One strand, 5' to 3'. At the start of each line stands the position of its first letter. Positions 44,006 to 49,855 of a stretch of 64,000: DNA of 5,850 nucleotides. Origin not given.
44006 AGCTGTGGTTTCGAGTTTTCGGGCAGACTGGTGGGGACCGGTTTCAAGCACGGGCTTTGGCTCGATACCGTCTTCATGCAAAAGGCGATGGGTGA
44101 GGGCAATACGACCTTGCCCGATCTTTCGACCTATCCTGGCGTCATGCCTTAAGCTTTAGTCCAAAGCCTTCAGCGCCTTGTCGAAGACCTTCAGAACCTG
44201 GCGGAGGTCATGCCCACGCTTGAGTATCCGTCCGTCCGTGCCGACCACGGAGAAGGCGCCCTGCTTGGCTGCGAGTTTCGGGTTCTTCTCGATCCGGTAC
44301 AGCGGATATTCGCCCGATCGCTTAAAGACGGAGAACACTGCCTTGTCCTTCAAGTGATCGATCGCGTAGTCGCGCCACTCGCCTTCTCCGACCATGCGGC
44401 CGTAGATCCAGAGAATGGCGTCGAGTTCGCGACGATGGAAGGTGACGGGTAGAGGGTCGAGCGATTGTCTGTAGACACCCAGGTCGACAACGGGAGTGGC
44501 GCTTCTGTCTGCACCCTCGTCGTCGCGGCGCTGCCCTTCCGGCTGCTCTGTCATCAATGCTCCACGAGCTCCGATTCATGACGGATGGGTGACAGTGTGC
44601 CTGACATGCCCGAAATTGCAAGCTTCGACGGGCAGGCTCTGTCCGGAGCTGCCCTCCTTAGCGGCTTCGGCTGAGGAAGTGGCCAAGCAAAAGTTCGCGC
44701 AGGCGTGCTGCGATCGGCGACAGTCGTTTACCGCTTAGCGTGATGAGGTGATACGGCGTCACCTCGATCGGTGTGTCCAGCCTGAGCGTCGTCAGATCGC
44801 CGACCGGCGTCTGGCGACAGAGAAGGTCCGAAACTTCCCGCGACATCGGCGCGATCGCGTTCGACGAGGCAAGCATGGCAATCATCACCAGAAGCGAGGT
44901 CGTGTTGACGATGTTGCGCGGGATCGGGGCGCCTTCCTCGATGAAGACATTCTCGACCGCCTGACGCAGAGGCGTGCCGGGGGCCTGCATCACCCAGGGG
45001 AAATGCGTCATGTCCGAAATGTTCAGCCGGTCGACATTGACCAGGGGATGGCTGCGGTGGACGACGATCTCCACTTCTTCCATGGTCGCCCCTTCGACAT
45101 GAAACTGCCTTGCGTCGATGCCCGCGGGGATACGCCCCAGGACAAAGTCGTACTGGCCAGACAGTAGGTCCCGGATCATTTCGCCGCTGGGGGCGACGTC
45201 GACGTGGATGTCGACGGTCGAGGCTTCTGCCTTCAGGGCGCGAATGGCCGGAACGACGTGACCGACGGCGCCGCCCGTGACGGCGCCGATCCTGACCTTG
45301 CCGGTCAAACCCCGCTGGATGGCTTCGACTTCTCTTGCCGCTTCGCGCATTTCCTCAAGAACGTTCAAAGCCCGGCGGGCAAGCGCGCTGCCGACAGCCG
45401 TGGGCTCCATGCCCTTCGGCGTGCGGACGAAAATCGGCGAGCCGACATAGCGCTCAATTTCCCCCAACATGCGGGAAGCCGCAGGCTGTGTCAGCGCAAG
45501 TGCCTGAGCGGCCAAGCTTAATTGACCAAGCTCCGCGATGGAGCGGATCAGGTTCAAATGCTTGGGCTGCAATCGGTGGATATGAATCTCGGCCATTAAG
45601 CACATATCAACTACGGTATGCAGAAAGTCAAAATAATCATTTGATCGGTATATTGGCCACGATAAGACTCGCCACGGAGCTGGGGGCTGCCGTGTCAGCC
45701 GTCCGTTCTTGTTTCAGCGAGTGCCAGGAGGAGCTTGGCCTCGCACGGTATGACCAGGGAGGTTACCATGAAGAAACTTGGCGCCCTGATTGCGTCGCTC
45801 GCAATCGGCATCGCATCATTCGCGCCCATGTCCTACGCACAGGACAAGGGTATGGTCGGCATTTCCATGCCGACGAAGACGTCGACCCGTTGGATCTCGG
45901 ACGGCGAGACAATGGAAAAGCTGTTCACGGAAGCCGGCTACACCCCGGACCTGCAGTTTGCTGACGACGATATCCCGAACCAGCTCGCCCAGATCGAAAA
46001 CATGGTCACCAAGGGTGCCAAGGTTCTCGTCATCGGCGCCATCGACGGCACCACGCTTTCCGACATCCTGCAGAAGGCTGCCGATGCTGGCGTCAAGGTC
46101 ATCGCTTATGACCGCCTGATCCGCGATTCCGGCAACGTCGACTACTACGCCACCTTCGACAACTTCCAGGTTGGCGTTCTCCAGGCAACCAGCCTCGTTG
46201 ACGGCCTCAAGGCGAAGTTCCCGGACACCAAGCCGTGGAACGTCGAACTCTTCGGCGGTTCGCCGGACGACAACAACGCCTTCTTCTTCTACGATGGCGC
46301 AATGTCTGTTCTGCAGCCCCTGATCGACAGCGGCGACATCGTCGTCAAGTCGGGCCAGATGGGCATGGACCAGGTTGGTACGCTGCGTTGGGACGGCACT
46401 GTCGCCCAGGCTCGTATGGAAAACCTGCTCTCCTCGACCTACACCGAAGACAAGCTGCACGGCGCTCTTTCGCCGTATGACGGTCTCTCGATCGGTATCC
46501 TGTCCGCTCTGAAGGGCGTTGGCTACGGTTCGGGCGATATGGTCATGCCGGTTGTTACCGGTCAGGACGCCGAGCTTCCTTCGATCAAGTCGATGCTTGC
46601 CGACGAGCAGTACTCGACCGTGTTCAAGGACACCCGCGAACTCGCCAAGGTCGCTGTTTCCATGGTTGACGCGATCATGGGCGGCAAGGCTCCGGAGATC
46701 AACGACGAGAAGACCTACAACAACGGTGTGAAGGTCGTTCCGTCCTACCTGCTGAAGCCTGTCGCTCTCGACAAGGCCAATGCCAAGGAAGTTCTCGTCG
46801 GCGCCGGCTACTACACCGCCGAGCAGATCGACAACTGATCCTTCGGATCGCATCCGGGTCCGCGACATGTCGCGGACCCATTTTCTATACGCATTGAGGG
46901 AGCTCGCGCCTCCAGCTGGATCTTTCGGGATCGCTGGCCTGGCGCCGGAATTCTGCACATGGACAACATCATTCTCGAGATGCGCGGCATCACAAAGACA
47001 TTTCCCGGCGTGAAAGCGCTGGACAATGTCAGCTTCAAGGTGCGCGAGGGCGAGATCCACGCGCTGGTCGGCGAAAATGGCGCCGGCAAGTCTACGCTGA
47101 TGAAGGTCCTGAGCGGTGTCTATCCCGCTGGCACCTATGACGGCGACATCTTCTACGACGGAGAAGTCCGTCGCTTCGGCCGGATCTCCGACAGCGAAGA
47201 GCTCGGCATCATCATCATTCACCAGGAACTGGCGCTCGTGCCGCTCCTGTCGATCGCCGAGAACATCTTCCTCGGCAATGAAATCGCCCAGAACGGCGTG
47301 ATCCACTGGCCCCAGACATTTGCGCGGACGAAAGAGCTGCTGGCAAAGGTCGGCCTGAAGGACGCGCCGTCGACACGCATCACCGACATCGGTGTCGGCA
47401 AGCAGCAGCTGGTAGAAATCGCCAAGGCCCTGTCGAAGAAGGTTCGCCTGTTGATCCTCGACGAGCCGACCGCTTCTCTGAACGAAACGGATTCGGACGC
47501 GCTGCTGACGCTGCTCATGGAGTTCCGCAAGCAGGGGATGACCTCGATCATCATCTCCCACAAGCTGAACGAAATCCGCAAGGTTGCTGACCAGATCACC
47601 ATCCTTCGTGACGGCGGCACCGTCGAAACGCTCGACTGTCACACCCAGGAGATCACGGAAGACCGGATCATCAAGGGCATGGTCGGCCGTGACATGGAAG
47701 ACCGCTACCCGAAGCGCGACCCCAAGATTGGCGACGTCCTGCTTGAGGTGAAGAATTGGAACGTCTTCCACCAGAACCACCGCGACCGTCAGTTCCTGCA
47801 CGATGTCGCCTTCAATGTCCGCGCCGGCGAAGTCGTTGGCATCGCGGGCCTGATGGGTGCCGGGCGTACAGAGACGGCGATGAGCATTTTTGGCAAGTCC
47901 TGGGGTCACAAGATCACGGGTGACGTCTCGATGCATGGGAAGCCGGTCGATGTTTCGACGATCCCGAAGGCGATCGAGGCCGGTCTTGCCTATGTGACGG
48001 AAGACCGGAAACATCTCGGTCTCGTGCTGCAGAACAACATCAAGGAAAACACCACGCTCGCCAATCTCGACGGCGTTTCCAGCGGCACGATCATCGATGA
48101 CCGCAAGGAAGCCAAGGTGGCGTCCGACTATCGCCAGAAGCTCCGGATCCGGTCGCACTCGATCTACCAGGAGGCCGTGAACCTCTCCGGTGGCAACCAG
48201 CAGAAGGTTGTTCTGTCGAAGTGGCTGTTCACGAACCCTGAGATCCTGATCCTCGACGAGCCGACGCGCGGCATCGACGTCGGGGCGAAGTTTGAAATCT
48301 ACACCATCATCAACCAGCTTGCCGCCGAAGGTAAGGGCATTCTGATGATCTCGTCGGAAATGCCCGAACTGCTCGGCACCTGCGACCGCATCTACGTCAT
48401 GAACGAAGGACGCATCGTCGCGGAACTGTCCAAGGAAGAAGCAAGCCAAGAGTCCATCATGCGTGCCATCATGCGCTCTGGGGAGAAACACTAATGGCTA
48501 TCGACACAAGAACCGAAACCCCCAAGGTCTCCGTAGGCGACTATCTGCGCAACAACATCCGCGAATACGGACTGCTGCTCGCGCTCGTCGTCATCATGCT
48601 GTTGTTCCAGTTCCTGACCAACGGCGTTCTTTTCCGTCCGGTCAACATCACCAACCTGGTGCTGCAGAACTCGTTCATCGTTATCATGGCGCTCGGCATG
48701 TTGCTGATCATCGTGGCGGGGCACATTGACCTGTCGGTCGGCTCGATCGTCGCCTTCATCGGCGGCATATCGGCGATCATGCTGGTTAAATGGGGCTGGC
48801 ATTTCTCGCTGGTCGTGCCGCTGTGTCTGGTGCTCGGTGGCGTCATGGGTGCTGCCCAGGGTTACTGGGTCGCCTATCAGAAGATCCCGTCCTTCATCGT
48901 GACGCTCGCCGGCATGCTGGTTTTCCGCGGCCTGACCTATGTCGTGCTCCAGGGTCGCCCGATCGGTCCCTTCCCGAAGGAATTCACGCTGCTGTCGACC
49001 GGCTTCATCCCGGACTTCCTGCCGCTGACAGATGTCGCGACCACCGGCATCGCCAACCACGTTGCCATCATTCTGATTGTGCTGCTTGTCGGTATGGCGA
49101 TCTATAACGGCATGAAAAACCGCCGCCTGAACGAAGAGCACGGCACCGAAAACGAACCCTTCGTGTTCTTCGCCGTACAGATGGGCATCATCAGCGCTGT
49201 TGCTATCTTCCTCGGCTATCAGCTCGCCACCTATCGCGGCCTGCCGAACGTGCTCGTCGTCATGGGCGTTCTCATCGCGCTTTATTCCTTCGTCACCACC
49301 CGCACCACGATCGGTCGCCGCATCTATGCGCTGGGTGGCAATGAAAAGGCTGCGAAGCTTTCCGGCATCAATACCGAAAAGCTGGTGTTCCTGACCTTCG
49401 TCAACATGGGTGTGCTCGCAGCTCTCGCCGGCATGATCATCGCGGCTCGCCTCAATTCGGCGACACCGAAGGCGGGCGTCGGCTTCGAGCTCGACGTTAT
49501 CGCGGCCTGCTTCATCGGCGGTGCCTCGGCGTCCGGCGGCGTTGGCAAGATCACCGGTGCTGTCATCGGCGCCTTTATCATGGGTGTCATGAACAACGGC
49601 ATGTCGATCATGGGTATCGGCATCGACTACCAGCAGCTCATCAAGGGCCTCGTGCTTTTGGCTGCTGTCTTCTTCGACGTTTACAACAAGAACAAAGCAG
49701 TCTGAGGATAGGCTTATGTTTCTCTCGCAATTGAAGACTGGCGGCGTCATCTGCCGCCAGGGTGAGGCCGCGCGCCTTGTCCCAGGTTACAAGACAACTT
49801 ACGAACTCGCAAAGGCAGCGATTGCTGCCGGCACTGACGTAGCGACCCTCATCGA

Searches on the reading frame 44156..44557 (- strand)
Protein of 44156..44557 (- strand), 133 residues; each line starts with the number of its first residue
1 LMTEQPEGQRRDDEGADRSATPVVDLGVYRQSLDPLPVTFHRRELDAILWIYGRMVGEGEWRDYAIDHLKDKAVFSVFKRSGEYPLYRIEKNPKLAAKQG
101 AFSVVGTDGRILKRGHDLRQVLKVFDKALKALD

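Call 73: search_protein_families(library=pfam, proteins=[window:44156-44557:-])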
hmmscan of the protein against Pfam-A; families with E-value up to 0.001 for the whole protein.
window:44156-44557:- (133 aa): 1 family
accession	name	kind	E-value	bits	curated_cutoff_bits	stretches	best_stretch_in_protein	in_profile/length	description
PF10984.13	DUF2794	-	7.2e-40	135.4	27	1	38-122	1-85/85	Protein of unknown function (DUF2794)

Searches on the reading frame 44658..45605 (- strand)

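Call 73: search_protein_families(library=pfam, proteins=[window:44658-45605:-])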
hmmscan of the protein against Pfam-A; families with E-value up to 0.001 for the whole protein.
window:44658-45605:- (315 aa): 2 families
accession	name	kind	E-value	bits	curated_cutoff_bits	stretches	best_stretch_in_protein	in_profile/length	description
PF03466.25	LysR_substrate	-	8.6e-28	97.6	28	1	98-309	2-207/209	LysR substrate binding domain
PF00126.33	HTH_1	-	1.6e-14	54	26.6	1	15-72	2-59/60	Bacterial regulatory helix-turn-helix protein, lysR family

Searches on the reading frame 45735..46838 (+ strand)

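Call 73: search_protein_families(library=pfam, proteins=[window:45735-46838:+])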
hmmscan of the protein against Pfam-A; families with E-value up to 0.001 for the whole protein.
window:45735-46838:+ (367 aa): 2 families
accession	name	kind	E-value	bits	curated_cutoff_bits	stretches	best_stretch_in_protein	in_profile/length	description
PF13407.12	Peripla_BP_4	-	4.9e-59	200.4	35.1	1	41-318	1-257/258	Periplasmic binding protein domain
PF00532.27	Peripla_BP_1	-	2.9e-05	24.1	22.2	1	76-155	38-116/281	Periplasmic binding proteins and sugar binding domain of LacI family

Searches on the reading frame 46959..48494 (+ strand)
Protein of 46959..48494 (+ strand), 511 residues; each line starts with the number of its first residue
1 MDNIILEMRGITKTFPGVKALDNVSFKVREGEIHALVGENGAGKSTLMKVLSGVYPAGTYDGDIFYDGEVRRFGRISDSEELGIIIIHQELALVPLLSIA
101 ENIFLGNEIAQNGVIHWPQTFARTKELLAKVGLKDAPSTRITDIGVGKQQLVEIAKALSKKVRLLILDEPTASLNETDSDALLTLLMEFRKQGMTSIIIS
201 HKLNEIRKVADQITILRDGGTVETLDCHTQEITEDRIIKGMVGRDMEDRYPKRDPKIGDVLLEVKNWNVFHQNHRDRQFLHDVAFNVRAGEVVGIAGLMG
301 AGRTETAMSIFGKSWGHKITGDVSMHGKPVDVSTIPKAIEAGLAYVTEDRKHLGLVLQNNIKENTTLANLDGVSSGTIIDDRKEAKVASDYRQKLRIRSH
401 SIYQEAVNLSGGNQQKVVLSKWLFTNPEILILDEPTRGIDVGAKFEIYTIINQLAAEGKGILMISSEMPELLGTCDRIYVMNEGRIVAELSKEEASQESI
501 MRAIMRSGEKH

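Call 73: search_protein_families(library=pfam, proteins=[window:46959-48494:+])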
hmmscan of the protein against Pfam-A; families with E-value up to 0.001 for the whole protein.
window:46959-48494:+ (511 aa): 5 families
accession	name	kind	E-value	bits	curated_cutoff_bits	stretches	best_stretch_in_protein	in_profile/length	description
PF00005.33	ABC_tran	-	2.9e-50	170.9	25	2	21-172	1-137/137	ABC transporter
PF13304.12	AAA_21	-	5.3e-11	43.6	27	0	33-54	1-22/304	AAA domain, putative AbiEii toxin, Type IV TA system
PF13555.12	AAA_29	-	4.7e-05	23.5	27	0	22-48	13-39/61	P-loop containing region of AAA domain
PF09818.15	ABC_ATPase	-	9.1e-05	22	23.2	0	150-226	164-238/283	P-loop domain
PF02463.25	SMC_N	-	0.00012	22.1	40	0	31-50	24-43/220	RecF/RecN/SMC N terminal domain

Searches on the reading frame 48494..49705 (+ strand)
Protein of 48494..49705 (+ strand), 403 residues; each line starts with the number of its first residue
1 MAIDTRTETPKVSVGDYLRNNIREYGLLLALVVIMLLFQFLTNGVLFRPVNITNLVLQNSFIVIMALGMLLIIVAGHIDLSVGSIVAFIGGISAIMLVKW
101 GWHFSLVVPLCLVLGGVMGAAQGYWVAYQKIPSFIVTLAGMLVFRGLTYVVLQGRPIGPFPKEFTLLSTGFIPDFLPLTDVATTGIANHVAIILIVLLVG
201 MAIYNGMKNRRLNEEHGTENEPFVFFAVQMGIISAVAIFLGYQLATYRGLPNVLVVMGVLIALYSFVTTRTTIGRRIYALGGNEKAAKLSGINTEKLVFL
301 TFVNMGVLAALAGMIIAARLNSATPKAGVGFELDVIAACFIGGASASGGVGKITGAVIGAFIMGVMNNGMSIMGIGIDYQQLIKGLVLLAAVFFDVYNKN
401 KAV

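Call 73: search_protein_families(library=pfam, proteins=[window:48494-49705:+])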
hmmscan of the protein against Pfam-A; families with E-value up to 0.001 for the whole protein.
window:48494-49705:+ (403 aa): 1 family
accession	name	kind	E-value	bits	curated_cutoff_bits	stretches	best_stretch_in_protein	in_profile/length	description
PF02653.21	BPD_transp_2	-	1.4e-42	146.2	26.8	2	190-392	87-269/269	Branched-chain amino acid transport system / permease component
